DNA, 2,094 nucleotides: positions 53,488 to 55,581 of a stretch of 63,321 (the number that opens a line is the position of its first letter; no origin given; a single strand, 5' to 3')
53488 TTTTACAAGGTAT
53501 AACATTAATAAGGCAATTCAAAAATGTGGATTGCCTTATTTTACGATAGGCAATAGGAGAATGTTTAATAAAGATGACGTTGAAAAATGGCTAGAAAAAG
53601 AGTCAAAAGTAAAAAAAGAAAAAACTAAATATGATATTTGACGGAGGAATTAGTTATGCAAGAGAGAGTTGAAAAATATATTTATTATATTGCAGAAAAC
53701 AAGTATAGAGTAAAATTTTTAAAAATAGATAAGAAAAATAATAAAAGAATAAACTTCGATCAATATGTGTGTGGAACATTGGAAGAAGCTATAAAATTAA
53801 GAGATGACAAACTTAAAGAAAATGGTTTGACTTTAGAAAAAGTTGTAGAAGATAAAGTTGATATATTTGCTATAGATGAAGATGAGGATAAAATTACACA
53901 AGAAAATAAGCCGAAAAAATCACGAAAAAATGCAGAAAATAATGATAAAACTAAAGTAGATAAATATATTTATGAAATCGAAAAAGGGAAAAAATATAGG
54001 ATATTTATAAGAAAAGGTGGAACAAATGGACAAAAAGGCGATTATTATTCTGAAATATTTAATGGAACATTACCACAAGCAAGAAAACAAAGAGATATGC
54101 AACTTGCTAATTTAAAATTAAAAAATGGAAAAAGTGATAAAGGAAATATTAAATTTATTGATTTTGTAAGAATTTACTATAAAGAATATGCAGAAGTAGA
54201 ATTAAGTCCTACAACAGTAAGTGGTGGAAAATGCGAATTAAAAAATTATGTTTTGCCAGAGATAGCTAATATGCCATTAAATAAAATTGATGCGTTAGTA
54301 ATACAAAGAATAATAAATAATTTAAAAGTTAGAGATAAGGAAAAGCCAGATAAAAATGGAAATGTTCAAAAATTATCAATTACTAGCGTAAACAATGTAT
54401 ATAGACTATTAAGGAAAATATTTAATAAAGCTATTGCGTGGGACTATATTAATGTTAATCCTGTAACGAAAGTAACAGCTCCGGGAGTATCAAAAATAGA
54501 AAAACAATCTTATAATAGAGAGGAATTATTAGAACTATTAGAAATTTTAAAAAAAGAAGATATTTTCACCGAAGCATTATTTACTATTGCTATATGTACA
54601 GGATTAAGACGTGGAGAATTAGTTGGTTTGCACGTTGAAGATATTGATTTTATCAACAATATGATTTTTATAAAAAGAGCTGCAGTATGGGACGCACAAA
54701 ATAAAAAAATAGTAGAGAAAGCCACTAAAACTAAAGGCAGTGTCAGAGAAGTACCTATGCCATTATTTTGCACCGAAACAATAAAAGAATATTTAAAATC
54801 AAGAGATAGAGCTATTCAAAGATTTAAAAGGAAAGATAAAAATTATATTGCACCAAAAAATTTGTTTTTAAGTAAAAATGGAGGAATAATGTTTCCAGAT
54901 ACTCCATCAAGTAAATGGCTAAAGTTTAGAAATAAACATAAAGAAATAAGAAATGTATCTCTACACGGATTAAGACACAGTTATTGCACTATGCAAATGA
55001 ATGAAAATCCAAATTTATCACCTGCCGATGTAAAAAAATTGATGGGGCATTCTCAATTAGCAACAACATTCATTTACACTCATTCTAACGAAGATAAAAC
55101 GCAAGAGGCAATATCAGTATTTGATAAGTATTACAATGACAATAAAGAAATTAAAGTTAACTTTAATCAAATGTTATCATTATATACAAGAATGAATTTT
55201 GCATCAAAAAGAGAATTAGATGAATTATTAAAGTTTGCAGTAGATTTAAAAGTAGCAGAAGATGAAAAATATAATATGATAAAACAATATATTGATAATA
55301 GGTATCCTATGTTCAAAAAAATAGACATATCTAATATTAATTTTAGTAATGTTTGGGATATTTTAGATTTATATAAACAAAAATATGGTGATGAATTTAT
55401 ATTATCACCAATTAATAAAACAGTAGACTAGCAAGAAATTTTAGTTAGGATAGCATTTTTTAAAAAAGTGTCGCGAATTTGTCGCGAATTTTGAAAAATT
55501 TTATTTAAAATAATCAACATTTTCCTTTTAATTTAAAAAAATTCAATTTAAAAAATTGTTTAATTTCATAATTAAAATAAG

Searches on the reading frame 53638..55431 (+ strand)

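Call 13: search_protein_families(library=pfam, proteins=[window:53638-55431:+], max_evalue=0.001)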
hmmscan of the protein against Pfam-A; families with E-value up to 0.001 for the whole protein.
window:53638-55431:+ (597 aa): 3 families
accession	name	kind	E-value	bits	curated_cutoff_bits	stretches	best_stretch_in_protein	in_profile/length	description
PF00589.27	Phage_integrase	-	4e-23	82.5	27.1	1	294-485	5-170/172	Phage integrase family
PF14659.12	Phage_int_SAM_3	-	1e-08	35.7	22.6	1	173-229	2-57/58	Phage integrase, N-terminal SAM-like domain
PF13102.12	Phage_int_SAM_5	-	4.2e-06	27.5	22.3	1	173-277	2-94/98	Phage integrase SAM-like domain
